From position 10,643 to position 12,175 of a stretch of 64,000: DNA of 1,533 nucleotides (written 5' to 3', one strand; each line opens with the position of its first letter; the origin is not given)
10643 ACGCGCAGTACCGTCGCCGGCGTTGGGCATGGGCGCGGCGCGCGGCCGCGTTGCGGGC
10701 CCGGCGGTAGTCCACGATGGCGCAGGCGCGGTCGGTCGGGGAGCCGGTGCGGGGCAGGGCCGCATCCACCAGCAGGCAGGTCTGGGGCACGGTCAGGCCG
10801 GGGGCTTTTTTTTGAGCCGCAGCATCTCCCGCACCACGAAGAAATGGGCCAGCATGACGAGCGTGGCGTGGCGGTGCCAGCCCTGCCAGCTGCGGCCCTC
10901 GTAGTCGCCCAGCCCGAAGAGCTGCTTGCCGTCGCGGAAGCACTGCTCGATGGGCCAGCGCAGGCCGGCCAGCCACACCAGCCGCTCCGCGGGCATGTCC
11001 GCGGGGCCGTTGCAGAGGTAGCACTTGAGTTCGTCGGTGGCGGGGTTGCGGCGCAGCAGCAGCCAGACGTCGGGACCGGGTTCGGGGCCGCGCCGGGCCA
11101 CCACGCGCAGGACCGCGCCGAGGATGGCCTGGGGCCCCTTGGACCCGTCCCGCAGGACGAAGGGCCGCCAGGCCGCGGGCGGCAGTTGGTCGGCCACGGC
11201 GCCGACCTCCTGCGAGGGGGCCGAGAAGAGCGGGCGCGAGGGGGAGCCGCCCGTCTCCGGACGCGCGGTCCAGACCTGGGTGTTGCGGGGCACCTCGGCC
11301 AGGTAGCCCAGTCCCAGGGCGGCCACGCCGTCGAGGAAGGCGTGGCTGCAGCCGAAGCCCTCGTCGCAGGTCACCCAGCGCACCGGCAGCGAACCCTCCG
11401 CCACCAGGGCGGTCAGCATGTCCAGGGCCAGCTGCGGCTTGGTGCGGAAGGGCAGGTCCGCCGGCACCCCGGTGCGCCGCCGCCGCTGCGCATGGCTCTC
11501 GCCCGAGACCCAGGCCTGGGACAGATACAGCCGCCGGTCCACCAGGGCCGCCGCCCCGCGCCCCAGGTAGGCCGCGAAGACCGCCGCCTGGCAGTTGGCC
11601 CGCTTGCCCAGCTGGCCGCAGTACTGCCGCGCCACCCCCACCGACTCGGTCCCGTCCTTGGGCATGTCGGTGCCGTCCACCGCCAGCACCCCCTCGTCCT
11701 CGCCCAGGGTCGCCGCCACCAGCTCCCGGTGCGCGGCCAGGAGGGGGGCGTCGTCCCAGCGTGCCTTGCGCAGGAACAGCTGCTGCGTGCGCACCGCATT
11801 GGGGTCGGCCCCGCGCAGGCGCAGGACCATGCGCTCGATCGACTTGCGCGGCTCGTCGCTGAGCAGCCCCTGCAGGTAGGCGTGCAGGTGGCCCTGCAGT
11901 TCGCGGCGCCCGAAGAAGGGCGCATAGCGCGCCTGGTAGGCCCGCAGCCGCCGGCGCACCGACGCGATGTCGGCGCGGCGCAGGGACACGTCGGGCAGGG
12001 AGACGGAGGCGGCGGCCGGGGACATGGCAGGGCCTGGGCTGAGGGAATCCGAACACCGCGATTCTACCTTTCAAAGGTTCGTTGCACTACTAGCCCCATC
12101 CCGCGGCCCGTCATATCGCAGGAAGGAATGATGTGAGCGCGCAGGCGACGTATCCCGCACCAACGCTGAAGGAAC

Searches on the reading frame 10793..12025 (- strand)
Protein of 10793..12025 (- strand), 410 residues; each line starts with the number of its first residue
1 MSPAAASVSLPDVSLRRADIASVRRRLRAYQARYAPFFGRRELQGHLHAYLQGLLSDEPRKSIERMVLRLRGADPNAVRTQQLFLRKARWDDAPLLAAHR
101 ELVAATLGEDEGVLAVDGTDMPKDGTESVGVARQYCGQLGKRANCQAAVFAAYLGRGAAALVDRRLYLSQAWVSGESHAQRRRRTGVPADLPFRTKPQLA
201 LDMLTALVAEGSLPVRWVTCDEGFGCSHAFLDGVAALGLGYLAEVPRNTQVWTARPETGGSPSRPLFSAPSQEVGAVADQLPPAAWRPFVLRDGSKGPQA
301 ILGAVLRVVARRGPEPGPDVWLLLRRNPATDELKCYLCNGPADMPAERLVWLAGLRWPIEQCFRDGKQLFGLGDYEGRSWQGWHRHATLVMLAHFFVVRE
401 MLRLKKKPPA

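Call 73: search_protein_families(library=pfam, proteins=[window:10793-12025:-], max_evalue=0.001)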
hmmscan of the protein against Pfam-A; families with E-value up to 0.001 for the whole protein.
window:10793-12025:- (410 aa): 2 families
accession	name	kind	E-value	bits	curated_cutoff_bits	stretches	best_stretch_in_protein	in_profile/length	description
PF13546.12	DDE_5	-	1e-54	186.3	27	1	35-298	3-272/272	DDE superfamily endonuclease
PF01609.27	DDE_Tnp_1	-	7.1e-09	36.1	23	1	207-395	75-199/200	Transposase DDE domain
